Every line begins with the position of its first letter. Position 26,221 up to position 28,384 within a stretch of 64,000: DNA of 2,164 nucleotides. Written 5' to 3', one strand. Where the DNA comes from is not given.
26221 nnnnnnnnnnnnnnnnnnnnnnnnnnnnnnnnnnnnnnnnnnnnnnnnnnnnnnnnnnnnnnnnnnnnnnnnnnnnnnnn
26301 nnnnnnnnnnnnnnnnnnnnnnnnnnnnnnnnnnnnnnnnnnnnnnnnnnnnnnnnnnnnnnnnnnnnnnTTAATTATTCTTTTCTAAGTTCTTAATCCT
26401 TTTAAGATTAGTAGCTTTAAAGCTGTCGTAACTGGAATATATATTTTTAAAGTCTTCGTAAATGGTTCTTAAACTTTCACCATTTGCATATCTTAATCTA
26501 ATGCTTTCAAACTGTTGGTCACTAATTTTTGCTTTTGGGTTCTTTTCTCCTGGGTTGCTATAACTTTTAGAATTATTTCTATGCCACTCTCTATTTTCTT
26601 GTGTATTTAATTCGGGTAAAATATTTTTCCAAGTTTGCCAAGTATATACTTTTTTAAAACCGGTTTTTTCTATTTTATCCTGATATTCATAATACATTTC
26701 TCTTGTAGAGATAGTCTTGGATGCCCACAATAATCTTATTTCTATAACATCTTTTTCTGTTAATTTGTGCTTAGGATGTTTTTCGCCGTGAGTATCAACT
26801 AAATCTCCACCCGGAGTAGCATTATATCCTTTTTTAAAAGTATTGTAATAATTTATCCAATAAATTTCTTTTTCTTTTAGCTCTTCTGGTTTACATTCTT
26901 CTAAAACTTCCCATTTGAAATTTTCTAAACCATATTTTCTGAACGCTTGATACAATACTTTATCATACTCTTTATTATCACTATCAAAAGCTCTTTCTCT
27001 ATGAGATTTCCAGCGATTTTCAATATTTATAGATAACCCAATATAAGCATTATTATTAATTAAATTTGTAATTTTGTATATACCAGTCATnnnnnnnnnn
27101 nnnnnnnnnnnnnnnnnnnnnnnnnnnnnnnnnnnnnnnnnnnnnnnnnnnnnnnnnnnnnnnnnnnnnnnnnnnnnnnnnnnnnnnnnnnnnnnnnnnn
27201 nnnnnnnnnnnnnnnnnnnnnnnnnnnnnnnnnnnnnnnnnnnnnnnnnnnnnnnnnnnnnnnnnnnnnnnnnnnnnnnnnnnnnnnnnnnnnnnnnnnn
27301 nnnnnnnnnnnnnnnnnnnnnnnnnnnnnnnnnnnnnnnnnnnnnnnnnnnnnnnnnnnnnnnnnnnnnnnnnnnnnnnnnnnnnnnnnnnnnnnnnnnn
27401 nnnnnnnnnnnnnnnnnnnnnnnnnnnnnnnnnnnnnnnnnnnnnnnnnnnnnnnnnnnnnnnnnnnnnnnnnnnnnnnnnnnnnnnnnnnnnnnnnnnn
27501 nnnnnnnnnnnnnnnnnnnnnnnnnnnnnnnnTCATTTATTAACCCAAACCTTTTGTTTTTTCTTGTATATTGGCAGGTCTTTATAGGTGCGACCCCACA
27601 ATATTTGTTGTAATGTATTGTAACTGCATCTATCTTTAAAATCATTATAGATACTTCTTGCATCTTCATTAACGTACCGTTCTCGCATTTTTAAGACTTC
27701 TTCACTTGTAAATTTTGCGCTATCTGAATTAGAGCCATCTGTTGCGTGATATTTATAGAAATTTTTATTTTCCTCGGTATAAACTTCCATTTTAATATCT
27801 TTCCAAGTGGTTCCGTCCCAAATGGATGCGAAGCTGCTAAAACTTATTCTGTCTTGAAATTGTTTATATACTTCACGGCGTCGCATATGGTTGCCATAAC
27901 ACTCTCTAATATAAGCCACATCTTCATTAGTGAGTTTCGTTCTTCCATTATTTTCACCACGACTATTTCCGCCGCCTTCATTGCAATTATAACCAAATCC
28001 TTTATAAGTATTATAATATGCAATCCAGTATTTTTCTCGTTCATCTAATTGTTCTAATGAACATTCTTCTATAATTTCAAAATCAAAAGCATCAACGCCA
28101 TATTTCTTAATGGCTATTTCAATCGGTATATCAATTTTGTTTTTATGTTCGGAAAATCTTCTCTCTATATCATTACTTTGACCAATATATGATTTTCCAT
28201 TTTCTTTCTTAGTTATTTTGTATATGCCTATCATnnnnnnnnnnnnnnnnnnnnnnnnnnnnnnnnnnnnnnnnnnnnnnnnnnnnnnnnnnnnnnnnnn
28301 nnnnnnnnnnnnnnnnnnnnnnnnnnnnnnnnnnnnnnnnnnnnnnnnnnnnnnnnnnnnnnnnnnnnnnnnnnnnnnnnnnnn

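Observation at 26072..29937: Topoisomerase II B subunit interrupted twice inside catalytic motifs; third exon is invisible to ORF calling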

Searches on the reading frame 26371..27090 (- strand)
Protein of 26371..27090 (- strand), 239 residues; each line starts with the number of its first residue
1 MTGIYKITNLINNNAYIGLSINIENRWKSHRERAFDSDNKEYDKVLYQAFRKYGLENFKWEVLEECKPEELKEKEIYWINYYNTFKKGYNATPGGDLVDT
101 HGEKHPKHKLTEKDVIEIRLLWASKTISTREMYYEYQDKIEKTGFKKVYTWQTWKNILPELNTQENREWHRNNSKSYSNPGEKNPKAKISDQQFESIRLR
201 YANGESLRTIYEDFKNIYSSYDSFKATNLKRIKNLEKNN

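Call 9: search_protein_families(library=pfam, proteins=[window:26371-27090:-], max_evalue=0.01)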
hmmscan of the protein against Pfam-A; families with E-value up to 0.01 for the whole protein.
window:26371-27090:- (239 aa): 2 families
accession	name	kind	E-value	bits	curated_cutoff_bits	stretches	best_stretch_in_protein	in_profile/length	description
PF01541.30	GIY-YIG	-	2.4e-09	37.8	22.6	1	2-90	2-78/78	GIY-YIG catalytic domain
PF08928.15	PoNi_N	-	0.0021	18.6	22.4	1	172-226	42-87/117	PoNe immunity protein (PoNi), N-terminal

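Call 13: search_protein_families(library=phrogs, proteins=[window:26371-27090:-], max_evalue=0.001)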
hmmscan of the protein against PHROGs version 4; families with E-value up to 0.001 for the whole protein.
window:26371-27090:- (239 aa): 5 families
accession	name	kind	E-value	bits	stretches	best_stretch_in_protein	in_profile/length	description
phrog_7168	-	DNA, RNA and nucleotide metabolism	3.6e-36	126.1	1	1-220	1-207/284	homing endonuclease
phrog_314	-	DNA, RNA and nucleotide metabolism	1.2e-25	91.5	1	2-177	179-353/574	homing endonuclease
phrog_5123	-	DNA, RNA and nucleotide metabolism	1.8e-21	77.6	1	1-104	1-102/152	homing endonuclease with GIY-YIG motif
phrog_19446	-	DNA, RNA and nucleotide metabolism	9.3e-13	49.3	1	1-90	1-90/254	homing endonuclease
phrog_3404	-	DNA, RNA and nucleotide metabolism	0.00039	21.3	1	2-84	3-81/235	HNH endonuclease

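Call 56: search_solved_structures(query=window:26374-27090:-, max_evalue=1, show_alignments=1)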
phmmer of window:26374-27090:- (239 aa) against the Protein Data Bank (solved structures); distinct sequences matched with E-value up to 1: 2.
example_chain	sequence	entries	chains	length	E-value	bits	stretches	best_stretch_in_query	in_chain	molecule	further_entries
1mk0_A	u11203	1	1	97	5.5e-08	35.8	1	2-92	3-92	Intron-associated endonuclease 1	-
1ln0_A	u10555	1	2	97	6.7e-08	35.5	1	2-92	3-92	intron-associated endonuclease 1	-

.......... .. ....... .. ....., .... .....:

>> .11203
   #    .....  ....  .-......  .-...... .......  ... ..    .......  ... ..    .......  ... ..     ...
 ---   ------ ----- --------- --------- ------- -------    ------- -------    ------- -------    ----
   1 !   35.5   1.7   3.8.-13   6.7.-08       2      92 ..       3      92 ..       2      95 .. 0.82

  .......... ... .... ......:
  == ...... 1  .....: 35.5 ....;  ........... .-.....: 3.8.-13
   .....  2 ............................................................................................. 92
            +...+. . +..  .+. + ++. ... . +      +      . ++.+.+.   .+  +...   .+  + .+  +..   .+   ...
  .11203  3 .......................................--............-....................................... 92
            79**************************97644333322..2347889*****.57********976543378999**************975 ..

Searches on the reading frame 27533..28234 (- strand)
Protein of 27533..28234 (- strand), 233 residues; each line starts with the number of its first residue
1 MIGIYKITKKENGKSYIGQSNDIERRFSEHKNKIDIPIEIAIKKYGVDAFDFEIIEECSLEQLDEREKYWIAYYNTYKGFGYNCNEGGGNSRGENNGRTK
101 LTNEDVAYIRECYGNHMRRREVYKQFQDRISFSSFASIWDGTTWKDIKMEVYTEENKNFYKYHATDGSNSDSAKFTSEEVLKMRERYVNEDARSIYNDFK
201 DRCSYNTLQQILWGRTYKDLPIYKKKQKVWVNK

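Call 9: search_protein_families(library=pfam, proteins=[window:27533-28234:-], max_evalue=0.01)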
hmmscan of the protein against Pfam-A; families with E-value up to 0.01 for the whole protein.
window:27533-28234:- (233 aa): 1 family
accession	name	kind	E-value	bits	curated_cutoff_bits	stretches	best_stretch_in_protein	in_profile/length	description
PF01541.30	GIY-YIG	-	8.7e-13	48.8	22.6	1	2-80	2-75/78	GIY-YIG catalytic domain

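Call 13: search_protein_families(library=phrogs, proteins=[window:27533-28234:-], max_evalue=0.001)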
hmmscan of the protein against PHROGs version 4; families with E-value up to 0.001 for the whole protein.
window:27533-28234:- (233 aa): 5 families
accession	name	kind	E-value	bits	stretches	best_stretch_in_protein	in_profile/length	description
phrog_7168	-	DNA, RNA and nucleotide metabolism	4.6e-29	102.7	1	1-227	1-224/284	homing endonuclease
phrog_314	-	DNA, RNA and nucleotide metabolism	4.7e-22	79.7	1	1-209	178-391/574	homing endonuclease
phrog_5123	-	DNA, RNA and nucleotide metabolism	7e-20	72.5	1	1-102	1-107/152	homing endonuclease with GIY-YIG motif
phrog_19446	-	DNA, RNA and nucleotide metabolism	1.6e-10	41.9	1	1-90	1-97/254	homing endonuclease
phrog_3404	-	DNA, RNA and nucleotide metabolism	6.9e-05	23.8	1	3-76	4-81/235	HNH endonuclease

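Call 55: search_solved_structures(query=window:27536-28234:-, max_evalue=1, show_alignments=2)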
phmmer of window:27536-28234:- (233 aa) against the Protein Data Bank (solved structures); distinct sequences matched with E-value up to 1: 12.
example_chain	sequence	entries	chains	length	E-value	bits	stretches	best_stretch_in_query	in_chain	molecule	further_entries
1mk0_A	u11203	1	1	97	6.8e-05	26.1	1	3-84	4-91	Intron-associated endonuclease 1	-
1ln0_A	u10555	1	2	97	7.4e-05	26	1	3-84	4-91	intron-associated endonuclease 1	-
9fk7_A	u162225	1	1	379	0.34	14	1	118-159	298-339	Endo-1,4-beta-xylanase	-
3mmd_A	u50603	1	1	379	0.4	13.7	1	118-159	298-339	Endo-1,4-beta-xylanase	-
1hiz_A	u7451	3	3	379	0.4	13.7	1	118-159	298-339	ENDO-1,4-BETA-XYLANASE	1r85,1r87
9fk1_A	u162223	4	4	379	0.4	13.7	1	118-159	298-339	Endo-1,4-beta-xylanase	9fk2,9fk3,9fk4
9fk9_A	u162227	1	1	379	0.4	13.7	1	118-159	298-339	Endo-1,4-beta-xylanase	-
9fk8_A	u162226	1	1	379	0.43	13.6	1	118-159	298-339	Endo-1,4-beta-xylanase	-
4pud_A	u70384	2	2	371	0.44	13.6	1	118-159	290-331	Endo-1,4-beta-xylanase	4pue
9fk6_A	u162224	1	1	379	0.45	13.6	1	118-159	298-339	Endo-1,4-beta-xylanase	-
4prw_A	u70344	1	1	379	0.45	13.6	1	118-159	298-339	Endo-1,4-beta-xylanase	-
1r86_A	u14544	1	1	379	0.48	13.5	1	118-159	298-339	Endo-1,4-beta-xylanase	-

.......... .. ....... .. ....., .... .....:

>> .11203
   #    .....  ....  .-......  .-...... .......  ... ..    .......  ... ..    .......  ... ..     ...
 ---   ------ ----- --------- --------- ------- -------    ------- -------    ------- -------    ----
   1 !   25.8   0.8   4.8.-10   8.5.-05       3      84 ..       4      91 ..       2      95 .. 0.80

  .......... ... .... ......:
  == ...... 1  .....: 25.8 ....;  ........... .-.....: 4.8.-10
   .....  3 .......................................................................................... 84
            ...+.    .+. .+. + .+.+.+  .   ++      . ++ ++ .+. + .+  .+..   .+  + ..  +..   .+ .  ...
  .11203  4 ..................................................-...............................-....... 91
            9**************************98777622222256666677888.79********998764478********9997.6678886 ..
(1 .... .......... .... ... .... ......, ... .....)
